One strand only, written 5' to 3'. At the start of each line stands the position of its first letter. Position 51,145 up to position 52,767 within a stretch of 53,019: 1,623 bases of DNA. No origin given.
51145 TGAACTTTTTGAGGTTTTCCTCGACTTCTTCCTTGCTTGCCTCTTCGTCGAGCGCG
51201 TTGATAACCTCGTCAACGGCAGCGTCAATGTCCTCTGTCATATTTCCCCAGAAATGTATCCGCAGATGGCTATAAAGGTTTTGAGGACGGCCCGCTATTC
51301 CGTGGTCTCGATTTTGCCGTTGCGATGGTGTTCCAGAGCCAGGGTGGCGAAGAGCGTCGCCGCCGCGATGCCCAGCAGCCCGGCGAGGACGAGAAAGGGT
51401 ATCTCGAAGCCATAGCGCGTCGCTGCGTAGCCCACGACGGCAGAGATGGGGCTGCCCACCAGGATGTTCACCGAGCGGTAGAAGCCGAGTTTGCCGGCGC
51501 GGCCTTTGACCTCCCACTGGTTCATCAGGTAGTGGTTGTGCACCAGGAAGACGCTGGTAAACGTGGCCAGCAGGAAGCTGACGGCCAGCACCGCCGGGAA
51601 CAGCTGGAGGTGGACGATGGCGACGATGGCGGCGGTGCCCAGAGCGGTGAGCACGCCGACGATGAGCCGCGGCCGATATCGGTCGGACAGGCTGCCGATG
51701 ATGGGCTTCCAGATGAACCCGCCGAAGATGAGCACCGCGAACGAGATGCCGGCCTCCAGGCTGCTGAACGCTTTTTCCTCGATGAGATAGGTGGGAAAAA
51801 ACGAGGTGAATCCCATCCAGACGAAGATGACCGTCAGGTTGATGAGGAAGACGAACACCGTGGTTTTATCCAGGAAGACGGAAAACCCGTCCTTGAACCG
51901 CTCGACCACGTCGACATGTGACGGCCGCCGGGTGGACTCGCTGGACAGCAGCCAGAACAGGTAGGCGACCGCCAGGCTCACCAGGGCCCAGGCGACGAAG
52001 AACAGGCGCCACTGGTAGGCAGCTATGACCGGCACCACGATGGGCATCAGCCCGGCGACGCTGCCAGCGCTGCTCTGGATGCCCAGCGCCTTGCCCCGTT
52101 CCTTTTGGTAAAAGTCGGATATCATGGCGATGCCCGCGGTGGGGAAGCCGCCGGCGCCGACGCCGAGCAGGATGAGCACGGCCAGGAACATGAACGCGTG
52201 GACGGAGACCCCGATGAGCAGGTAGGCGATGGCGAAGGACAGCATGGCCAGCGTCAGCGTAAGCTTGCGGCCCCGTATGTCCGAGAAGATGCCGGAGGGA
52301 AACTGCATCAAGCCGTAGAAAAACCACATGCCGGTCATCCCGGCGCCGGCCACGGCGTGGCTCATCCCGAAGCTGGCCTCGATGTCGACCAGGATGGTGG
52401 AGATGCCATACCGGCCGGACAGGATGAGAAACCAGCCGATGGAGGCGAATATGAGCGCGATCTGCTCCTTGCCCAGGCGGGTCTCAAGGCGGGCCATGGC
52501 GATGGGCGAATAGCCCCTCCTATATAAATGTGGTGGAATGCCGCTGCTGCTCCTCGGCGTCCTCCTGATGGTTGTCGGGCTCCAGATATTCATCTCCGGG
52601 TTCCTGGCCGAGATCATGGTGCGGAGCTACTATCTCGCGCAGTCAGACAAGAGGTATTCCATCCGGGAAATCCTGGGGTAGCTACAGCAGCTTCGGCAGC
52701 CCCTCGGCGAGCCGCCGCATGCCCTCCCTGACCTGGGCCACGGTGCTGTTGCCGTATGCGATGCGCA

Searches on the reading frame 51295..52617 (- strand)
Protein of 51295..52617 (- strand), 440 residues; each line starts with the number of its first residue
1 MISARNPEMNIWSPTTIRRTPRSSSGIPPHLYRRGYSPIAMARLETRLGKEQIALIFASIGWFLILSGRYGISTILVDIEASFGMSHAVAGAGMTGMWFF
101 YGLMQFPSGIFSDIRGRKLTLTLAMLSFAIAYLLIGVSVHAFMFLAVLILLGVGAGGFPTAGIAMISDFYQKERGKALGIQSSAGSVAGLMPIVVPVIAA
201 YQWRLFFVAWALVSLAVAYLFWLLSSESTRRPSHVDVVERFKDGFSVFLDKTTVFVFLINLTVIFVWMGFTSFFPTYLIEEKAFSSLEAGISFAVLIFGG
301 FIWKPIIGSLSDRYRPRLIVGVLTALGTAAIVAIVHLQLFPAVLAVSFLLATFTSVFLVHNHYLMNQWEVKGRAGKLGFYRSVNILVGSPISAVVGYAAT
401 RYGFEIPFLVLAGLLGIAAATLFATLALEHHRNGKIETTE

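Call 33: find_encoding_contigs(protein=window:51295-52617:-, flank=10000, max_places=4)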
Protein window:51295-52617:- (440 aa): no gene with exactly this product is on record in the collection.
